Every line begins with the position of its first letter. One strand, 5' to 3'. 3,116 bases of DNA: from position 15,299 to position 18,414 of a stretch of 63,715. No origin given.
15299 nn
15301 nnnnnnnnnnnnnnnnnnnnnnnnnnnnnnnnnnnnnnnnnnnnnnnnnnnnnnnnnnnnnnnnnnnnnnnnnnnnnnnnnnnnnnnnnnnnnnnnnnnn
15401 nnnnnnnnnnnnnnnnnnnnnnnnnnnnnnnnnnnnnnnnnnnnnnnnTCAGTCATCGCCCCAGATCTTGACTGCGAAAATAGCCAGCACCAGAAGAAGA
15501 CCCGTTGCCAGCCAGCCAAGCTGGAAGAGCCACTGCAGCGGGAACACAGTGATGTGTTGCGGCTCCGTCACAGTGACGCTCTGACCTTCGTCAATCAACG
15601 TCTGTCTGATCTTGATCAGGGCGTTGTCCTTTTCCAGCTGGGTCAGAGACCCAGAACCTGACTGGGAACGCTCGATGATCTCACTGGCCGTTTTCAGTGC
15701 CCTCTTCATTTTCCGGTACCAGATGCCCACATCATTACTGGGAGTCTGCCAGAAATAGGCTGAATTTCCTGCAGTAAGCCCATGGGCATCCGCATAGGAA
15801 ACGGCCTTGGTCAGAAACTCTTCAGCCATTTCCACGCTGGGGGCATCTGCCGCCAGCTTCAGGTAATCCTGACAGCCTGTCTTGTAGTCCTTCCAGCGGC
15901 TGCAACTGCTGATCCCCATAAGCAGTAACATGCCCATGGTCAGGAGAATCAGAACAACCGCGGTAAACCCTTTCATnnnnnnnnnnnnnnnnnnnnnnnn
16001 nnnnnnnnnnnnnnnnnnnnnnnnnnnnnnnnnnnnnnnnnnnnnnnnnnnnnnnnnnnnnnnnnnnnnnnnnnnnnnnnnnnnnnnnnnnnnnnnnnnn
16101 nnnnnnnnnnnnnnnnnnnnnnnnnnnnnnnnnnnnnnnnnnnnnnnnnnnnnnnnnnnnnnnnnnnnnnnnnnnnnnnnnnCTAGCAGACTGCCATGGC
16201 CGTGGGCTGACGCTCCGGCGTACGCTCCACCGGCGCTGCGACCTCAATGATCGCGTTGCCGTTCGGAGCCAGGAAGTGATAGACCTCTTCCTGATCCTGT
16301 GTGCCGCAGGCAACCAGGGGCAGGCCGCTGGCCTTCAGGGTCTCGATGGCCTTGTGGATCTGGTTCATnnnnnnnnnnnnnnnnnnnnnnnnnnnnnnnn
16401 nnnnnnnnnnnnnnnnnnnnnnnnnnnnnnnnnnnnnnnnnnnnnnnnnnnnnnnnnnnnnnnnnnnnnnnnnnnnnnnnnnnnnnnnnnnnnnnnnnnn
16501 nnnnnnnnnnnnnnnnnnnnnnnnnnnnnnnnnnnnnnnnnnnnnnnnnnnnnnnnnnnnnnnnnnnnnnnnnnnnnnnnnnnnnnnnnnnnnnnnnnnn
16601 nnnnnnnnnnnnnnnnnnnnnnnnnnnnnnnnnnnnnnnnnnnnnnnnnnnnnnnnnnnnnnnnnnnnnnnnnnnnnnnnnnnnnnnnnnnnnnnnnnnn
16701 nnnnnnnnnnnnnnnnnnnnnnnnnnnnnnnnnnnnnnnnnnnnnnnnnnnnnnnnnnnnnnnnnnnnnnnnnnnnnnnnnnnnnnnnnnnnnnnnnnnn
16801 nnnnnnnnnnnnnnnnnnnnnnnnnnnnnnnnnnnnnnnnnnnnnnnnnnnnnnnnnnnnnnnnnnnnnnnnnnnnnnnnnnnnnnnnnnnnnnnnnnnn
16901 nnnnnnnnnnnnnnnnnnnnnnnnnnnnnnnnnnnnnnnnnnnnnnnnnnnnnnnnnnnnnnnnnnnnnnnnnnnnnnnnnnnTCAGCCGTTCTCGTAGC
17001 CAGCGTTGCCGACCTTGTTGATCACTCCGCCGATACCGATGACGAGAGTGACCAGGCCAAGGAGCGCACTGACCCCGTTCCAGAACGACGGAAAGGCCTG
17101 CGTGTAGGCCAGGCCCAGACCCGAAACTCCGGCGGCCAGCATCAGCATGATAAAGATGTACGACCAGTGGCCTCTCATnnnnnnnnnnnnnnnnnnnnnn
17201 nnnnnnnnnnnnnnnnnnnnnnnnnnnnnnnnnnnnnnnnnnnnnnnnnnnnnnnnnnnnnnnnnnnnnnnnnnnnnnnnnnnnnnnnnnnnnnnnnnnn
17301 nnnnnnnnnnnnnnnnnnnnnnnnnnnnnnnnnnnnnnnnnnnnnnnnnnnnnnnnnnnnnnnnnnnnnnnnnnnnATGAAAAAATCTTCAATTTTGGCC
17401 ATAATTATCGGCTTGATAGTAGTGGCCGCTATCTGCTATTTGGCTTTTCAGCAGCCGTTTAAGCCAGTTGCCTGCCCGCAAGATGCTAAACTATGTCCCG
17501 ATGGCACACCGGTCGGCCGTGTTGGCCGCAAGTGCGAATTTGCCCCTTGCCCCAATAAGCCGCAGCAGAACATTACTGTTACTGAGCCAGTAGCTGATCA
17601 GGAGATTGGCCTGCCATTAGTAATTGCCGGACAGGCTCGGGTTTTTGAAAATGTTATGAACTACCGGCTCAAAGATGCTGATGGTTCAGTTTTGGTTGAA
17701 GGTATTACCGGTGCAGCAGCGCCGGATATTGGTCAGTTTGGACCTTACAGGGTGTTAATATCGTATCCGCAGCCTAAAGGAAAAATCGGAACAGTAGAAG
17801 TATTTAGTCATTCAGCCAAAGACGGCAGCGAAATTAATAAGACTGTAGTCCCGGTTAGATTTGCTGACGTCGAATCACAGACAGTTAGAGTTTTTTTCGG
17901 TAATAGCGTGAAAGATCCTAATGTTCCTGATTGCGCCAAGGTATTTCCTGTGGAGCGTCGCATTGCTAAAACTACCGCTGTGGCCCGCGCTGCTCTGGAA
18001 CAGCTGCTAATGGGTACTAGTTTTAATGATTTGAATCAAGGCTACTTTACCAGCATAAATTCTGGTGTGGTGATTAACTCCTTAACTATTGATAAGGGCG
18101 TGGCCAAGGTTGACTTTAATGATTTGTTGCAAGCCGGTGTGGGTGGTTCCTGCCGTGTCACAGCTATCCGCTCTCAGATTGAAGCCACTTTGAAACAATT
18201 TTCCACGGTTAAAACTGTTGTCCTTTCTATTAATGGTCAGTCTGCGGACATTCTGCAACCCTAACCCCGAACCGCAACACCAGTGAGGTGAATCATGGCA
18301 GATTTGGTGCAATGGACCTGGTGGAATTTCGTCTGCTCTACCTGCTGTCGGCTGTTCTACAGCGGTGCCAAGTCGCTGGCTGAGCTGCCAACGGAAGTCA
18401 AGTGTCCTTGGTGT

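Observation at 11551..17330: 5.7-kb high-GC, single-strand island of 12 small ORFan proteins, mostly membrane proteins or lipoproteins, under a consensus promoter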

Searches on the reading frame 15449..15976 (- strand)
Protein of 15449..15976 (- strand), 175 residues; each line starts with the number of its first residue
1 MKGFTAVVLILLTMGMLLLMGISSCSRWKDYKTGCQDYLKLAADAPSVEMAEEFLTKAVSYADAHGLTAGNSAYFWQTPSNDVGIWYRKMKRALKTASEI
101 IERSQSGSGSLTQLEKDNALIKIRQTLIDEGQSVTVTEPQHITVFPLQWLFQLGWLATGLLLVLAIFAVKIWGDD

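Call 8: search_protein_families(library=pfam, max_evalue=1, proteins=[window:15449-15976:-])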
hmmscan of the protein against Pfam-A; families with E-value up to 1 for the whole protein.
window:15449-15976:- (175 aa): 1 family
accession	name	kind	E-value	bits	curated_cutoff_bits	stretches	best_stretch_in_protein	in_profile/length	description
PF03454.20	MoeA_C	-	0.07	13.8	22.1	1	105-137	36-70/72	MoeA C-terminal region (domain IV)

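Call 9: search_protein_families(library=phrogs, max_evalue=1, proteins=[window:15449-15976:-])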
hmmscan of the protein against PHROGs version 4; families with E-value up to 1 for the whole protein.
window:15449-15976:- (175 aa): 1 family
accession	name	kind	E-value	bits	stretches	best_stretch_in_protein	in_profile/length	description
phrog_33412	-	unknown function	0.25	12.1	1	122-156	76-111/140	-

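Call 20: find_encoding_contigs(protein=window:15449-15976:-, flank=10000, max_places=10)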
Protein window:15449-15976:- (175 aa): no gene with exactly this product is on record in the collection.

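Call 54: find_homologous_proteins(query=window:15449-15976:-, max_evalue=0.001)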
Query window:15449-15976:- (175 aa): 6 proteins with E <= 0.001 among 489 candidates.
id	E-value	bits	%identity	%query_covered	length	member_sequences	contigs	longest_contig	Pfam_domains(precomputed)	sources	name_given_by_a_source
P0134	7.1e-111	386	100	100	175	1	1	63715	-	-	-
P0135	1.1e-47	180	48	90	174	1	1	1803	-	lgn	-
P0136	3.4e-46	175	51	95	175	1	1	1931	-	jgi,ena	-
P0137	5.0e-42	162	47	94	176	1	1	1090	-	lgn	-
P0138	1.0e-34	138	47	86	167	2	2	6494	-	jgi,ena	-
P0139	1.6e-33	134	43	91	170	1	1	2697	-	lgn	-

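Call 55: find_encoding_contigs(protein=P0138, flank=10000, max_places=4)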
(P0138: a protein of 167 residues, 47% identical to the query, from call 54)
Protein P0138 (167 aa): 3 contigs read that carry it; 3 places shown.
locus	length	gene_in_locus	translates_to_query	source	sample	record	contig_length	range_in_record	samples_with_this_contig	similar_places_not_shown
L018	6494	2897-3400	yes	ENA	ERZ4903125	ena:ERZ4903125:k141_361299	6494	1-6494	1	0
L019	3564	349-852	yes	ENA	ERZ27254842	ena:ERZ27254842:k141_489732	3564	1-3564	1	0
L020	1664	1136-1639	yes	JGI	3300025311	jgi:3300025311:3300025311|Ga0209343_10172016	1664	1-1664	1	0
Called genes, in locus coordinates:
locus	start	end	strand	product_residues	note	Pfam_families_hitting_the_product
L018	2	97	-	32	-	?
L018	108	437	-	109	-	-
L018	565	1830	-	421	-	PF13173:AAA_14, PF13635:DUF4143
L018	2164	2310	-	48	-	-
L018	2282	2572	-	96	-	PF22600:MTPAP-like_central (weak), PF01909:NTP_transf_2, PF18765:Polbeta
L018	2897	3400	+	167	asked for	-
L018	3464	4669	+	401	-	-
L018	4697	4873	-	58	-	-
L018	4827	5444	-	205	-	PF08843:AbiEii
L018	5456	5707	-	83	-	PF21956:DUF6922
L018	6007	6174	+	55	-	-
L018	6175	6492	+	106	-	?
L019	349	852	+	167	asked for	-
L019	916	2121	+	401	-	-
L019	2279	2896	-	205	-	PF08843:AbiEii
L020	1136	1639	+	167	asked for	-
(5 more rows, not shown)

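Call 56: find_encoding_contigs(protein=P0139, flank=10000, max_places=3)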
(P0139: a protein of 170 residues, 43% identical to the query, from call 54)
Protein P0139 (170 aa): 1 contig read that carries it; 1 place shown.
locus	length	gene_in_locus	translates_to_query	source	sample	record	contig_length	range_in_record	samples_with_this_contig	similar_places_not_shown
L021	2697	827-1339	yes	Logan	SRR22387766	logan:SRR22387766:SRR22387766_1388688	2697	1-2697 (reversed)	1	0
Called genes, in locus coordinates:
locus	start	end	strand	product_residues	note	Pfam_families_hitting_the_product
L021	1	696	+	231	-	?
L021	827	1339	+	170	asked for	-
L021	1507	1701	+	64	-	-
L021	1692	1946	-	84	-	-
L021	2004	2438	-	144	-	-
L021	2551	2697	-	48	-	?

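Call 64: search_protein_families(library=padloc, max_evalue=1, proteins=[window:15449-15976:-])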
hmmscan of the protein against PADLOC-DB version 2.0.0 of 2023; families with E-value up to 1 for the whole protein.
window:15449-15976:- (175 aa): 0 families

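Call 65: search_protein_families(library=ncbifam, max_evalue=1, proteins=[window:15449-15976:-])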
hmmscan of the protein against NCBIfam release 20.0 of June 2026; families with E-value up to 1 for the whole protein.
window:15449-15976:- (175 aa): 1 family
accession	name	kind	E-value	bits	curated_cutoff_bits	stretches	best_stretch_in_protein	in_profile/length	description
NF041529.1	LvhB7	equivalog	0.006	16.2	70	1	14-40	5-31/45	T4SS-associated protein LvhB7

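Call 97: find_related_loci(query=A6, collection=viral_contigs, flank=8000)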
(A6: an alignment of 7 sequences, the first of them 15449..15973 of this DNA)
Query A6 (174 aa) in viral_contigs; peptide patterns used: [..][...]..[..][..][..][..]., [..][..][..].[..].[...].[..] (x = any residue, [..] = any of these).
109 stretches matched a pattern; 32 encode a relative of the query (tblastn E <= 1e-3); 32 distinct loci.
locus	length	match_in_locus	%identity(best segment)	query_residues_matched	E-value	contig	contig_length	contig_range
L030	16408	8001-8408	40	30-171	7e-29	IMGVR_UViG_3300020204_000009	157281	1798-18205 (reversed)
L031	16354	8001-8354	42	34-154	2e-26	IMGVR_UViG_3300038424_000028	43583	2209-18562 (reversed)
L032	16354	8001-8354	42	34-154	2e-26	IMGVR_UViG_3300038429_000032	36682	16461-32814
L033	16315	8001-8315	43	33-145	2e-26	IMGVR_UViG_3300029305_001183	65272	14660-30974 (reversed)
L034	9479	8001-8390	39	34-172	7e-26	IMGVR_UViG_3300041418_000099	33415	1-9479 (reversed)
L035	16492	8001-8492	35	1-173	3e-26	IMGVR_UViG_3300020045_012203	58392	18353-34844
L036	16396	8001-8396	35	29-171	4e-24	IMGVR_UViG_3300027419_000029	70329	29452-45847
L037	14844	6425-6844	38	9-157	5e-24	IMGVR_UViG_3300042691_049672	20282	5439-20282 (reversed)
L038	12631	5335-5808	36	1-172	6e-24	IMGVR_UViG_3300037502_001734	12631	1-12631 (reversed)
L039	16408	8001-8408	37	8-150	8e-23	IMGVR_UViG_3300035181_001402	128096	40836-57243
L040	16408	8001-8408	37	8-150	8e-23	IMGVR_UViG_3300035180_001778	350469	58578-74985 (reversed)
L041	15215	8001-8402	38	30-170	1e-22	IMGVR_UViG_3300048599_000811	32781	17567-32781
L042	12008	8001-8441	35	1-156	2e-22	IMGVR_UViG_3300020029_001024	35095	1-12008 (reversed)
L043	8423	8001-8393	32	30-165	2e-22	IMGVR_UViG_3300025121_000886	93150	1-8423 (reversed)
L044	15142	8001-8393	32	30-165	3e-22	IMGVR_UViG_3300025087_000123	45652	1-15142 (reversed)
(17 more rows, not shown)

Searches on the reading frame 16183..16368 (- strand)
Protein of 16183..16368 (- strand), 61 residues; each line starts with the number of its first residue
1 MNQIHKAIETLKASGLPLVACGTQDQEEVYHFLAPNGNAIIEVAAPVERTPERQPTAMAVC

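Call 8: search_protein_families(library=pfam, max_evalue=1, proteins=[window:16183-16368:-])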
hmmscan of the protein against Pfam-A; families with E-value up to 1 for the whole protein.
window:16183-16368:- (61 aa): 1 family
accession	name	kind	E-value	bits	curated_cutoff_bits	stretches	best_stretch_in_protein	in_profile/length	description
PF20321.3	DUF6616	-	0.21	12.3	27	1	1-29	26-54/111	Family of unknown function (DUF6616)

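Call 9: search_protein_families(library=phrogs, max_evalue=1, proteins=[window:16183-16368:-])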
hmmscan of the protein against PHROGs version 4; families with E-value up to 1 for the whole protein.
window:16183-16368:- (61 aa): 1 family
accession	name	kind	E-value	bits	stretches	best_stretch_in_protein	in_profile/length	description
phrog_4670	-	unknown function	0.25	12.1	1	34-45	7-18/43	-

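Call 64: search_protein_families(library=padloc, max_evalue=1, proteins=[window:16183-16368:-])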
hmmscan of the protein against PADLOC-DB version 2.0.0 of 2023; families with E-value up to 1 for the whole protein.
window:16183-16368:- (61 aa): 0 families

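Call 65: search_protein_families(library=ncbifam, max_evalue=1, proteins=[window:16183-16368:-])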
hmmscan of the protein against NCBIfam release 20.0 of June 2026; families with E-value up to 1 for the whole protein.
window:16183-16368:- (61 aa): 0 families

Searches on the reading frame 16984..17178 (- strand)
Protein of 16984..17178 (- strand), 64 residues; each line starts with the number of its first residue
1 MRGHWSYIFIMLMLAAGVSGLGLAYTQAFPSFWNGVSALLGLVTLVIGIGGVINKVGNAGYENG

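Call 8: search_protein_families(library=pfam, max_evalue=1, proteins=[window:16984-17178:-])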
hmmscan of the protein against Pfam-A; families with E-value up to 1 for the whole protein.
window:16984-17178:- (64 aa): 2 families
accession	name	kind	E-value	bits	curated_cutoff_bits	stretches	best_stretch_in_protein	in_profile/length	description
PF10067.14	DUF2306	-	0.11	13.1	31.6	1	5-49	34-78/147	Predicted membrane protein (DUF2306)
PF02447.22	GntP_permease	-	0.21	10.7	22.5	1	9-56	25-74/440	GntP family permease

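Call 9: search_protein_families(library=phrogs, max_evalue=1, proteins=[window:16984-17178:-])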
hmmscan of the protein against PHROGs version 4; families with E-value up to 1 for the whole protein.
window:16984-17178:- (64 aa): 2 families
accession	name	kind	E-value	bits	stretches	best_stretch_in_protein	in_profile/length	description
phrog_19276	-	unknown function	0.044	15.1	1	8-54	64-107/110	-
phrog_19803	-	unknown function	0.13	13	1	12-58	17-62/85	-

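Call 64: search_protein_families(library=padloc, max_evalue=1, proteins=[window:16984-17178:-])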
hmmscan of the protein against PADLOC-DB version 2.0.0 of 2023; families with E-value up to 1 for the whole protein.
window:16984-17178:- (64 aa): 0 families

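Call 65: search_protein_families(library=ncbifam, max_evalue=1, proteins=[window:16984-17178:-])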
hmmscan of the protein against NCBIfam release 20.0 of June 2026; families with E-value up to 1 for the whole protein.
window:16984-17178:- (64 aa): 1 family
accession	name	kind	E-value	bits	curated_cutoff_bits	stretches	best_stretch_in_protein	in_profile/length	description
NF041882.1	PA3371_fam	equivalog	0.14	13.2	50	1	7-48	6-50/60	PA3371 family protein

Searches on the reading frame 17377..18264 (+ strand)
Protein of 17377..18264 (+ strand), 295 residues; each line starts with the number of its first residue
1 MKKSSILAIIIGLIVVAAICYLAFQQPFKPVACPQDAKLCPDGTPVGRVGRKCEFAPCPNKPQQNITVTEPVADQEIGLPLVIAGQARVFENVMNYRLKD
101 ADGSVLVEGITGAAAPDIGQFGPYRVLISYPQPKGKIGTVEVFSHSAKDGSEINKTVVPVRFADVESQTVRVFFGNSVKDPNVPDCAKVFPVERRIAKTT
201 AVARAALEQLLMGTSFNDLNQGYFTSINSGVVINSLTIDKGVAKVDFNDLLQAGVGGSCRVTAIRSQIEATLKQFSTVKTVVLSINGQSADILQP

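Call 19: find_encoding_contigs(protein=window:17377-18264:+, flank=10000, max_places=10)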
Protein window:17377-18264:+ (295 aa): no gene with exactly this product is on record in the collection.

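Call 21: search_protein_families(library=pfam, max_evalue=0.00001, proteins=[window:17377-18264:+])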
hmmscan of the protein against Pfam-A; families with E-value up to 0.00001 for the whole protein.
window:17377-18264:+ (295 aa): 2 families
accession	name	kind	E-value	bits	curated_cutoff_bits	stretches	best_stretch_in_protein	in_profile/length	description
PF10648.15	Gmad2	-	7.2e-21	74.7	25.7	1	65-151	1-86/86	Immunoglobulin-like domain of bacterial spore germination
PF10646.14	Germane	-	3.7e-15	57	23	1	183-290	16-116/117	Sporulation and spore germination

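Call 22: find_related_loci(query=window:17377-18264:+, collection=genome_contigs, flank=10000)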
Query window:17377-18264:+ (295 aa) in genome_contigs; peptide patterns used: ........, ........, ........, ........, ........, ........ (x = any residue, [..] = any of these).
90 stretches matched a pattern; 4 encode a relative of the query (tblastn E <= 1e-3); 4 distinct loci.
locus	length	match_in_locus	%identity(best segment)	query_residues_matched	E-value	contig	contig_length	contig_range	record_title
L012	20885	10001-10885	74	1-295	2e-153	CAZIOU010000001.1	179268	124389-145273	MAG TPA_asm: uncultured Gammaproteobacteria bacterium isolate SRP286056_co1_85 genome assembly, contig: NODE_43_length_1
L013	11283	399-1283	75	1-295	5e-155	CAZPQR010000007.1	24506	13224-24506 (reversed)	MAG TPA_asm: uncultured Gammaproteobacteria bacterium isolate SRP189682_co1_236 genome assembly, contig: NODE_3426_lengt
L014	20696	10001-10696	62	65-295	6e-92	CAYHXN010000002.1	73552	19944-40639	MAG TPA_asm: uncultured Candidatus Saccharibacteria bacterium isolate ERP119705_co17_962 genome assembly, contig: NODE_2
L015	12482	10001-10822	44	9-295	4e-68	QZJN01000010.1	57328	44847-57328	MAG: Candidatus Parcubacteria bacterium isolate SURF_38 contig-100_687_length_57328_read_count_773862, whole genome shot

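Call 72: find_related_loci(query=A3, collection=metagenome_contigs, flank=10000)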
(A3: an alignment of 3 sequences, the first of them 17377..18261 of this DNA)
Query A3 (295 aa) in metagenome_contigs; peptide patterns used: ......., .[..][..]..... (x = any residue, [..] = any of these).
438 stretches matched a pattern, but none encodes a relative of the query by tblastn (E <= 1e-3).
